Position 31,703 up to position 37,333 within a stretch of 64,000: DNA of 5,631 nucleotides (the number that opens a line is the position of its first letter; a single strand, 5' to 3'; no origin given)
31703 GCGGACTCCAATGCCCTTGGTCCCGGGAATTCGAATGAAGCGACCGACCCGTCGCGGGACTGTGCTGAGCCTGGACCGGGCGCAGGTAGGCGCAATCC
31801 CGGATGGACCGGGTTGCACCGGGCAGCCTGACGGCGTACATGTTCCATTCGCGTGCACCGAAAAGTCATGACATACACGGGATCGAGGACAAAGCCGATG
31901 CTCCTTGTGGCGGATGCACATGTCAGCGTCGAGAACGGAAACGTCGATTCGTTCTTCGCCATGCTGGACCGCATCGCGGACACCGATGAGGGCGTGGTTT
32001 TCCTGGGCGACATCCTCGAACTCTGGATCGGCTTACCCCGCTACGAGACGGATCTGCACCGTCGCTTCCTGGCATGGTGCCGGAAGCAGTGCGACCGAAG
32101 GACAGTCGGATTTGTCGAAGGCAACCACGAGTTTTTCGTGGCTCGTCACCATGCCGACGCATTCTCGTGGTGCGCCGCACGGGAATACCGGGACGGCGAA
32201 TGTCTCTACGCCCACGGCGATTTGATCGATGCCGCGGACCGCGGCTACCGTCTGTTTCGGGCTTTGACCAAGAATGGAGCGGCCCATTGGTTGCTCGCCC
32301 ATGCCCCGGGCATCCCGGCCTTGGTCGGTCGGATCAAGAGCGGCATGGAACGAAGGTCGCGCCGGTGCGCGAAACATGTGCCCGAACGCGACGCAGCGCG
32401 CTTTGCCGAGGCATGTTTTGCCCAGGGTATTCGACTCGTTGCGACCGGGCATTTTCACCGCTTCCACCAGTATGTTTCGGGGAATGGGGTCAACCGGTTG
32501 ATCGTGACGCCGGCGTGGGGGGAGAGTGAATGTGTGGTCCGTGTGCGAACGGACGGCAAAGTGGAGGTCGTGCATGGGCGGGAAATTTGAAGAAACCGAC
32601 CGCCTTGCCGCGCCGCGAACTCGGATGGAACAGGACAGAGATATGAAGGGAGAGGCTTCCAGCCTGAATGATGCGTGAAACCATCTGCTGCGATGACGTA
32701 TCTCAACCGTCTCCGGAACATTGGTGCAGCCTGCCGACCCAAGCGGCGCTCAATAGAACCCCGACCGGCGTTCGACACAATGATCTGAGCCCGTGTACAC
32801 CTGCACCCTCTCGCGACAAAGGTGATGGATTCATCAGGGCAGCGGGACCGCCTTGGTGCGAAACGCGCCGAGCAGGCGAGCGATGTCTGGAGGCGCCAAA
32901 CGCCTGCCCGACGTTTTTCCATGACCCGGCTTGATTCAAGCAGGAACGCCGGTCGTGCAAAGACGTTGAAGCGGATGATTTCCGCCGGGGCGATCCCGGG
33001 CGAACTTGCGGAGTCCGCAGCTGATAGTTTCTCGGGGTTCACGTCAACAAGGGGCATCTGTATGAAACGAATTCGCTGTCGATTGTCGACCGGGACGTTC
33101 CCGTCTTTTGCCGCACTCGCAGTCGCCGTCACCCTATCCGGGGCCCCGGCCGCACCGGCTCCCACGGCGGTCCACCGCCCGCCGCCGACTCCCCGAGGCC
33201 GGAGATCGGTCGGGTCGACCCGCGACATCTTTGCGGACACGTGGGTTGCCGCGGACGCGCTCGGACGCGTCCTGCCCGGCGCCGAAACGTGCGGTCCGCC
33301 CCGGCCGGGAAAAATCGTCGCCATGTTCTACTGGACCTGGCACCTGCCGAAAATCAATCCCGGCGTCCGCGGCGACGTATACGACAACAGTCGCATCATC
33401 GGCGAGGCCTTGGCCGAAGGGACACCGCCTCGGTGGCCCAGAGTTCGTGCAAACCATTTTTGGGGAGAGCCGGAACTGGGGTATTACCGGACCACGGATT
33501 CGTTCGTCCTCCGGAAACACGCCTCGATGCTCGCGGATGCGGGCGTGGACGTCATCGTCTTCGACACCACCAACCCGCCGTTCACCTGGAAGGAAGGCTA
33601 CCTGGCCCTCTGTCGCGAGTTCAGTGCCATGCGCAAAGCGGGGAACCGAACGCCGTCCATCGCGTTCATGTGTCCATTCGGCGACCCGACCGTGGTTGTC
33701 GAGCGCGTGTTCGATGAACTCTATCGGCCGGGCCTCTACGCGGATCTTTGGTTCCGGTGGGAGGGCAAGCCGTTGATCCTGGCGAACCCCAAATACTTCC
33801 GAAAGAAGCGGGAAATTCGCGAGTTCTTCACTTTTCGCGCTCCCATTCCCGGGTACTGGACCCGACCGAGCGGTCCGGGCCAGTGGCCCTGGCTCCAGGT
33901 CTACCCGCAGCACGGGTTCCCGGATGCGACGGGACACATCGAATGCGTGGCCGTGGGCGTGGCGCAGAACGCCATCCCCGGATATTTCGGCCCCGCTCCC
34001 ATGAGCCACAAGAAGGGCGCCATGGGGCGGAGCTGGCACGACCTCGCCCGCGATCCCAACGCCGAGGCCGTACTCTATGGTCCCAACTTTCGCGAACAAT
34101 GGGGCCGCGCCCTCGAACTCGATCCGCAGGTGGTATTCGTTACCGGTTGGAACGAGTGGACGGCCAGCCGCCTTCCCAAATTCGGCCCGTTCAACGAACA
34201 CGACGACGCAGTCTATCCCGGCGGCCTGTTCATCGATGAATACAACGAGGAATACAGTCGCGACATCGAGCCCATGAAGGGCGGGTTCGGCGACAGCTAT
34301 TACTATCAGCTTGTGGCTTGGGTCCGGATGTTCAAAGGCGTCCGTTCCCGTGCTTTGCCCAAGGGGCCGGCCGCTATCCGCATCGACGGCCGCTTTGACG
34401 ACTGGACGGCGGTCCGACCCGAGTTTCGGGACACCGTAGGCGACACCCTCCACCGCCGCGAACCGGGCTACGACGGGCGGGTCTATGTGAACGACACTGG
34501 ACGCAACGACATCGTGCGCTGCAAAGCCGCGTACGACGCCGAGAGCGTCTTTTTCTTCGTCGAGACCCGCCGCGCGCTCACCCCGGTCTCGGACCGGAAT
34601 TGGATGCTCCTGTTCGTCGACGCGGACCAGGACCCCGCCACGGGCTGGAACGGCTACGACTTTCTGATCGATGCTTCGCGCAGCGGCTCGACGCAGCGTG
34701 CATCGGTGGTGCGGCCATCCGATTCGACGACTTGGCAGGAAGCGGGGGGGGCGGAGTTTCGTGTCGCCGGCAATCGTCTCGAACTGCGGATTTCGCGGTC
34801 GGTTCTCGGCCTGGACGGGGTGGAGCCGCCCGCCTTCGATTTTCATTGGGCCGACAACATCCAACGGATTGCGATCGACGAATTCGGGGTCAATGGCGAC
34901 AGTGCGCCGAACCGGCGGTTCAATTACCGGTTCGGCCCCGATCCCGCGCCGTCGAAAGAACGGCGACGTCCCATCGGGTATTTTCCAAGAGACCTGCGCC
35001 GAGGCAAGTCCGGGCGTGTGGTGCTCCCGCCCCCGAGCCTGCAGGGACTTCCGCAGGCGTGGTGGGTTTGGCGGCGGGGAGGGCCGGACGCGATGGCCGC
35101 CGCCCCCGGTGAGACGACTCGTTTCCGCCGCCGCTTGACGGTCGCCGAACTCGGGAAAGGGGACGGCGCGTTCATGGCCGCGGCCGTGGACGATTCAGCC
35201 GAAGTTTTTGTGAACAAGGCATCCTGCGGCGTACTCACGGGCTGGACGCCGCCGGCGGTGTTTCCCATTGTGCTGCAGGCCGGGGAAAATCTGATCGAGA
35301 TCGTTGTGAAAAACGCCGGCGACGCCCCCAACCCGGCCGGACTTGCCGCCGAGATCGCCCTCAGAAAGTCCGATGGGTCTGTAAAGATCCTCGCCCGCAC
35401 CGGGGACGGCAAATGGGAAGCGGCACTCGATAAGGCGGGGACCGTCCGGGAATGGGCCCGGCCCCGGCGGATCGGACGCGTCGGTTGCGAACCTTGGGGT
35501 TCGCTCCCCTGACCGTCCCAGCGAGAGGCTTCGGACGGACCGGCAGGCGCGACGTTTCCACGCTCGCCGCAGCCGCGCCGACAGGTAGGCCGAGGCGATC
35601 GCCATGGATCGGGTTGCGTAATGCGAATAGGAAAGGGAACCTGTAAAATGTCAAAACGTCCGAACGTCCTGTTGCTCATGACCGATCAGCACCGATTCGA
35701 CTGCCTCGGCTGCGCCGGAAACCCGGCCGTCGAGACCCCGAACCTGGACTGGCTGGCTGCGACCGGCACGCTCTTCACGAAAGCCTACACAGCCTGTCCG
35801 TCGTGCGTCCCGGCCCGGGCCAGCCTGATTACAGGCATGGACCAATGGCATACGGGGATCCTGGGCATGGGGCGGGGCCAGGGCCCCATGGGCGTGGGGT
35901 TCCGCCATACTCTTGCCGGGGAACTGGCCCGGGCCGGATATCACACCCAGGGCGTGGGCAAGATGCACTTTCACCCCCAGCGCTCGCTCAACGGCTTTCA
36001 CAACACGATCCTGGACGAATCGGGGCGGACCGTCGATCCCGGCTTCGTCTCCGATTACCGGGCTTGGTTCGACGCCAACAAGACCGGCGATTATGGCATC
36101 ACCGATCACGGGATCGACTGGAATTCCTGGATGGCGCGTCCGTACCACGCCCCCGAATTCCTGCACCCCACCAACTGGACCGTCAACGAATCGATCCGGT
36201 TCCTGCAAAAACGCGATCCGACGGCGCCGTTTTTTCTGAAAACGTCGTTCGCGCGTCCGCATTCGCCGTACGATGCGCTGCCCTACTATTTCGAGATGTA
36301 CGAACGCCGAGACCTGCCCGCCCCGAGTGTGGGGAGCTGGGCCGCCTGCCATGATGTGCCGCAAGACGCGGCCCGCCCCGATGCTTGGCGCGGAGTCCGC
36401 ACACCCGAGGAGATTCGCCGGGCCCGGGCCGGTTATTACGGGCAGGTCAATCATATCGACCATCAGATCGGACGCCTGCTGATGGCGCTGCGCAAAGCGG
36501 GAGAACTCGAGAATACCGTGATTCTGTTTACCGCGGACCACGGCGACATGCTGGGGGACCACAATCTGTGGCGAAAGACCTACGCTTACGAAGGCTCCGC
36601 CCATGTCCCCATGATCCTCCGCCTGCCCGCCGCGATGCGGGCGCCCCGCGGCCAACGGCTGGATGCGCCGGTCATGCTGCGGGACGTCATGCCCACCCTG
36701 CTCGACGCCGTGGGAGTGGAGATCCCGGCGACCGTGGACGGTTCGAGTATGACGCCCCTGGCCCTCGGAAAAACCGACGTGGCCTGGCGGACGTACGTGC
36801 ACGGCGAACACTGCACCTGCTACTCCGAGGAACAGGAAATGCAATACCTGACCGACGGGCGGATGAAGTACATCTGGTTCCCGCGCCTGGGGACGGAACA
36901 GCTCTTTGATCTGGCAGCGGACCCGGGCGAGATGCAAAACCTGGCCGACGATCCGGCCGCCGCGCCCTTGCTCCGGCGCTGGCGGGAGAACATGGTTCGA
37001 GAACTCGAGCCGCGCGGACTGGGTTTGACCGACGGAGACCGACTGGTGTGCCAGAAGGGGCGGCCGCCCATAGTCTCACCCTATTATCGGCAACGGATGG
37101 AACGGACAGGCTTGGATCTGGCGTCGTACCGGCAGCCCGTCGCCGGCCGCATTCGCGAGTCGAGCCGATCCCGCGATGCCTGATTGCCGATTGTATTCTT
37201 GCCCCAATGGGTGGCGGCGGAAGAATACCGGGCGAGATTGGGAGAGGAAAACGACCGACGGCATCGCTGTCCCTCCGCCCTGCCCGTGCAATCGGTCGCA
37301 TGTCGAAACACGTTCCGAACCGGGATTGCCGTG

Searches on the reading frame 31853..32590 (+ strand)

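Call 43: search_protein_families(library=pfam, proteins=[window:31853-32590:+], max_evalue=0.00001)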
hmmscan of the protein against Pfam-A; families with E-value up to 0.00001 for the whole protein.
window:31853-32590:+ (245 aa): 1 family
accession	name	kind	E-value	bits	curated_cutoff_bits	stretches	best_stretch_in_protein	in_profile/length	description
PF00149.33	Metallophos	-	4.3e-08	34.3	21.5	1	16-203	3-190/191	Calcineurin-like phosphoesterase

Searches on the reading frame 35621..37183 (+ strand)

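Call 43: search_protein_families(library=pfam, proteins=[window:35621-37183:+], max_evalue=0.00001)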
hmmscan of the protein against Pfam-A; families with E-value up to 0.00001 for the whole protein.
window:35621-37183:+ (520 aa): 3 families
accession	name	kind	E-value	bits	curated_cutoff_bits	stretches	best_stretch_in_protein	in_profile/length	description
PF00884.28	Sulfatase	-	3.8e-45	154.9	25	1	14-366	1-301/301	Sulfatase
PF16347.10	SGSH_C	-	1e-20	74.9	29.3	1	312-459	1-149/154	N-sulphoglucosamine sulphohydrolase, C-terminal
PF01663.27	Phosphodiest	-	2.6e-07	31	23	1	16-308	1-220/342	Type I phosphodiesterase / nucleotide pyrophosphatase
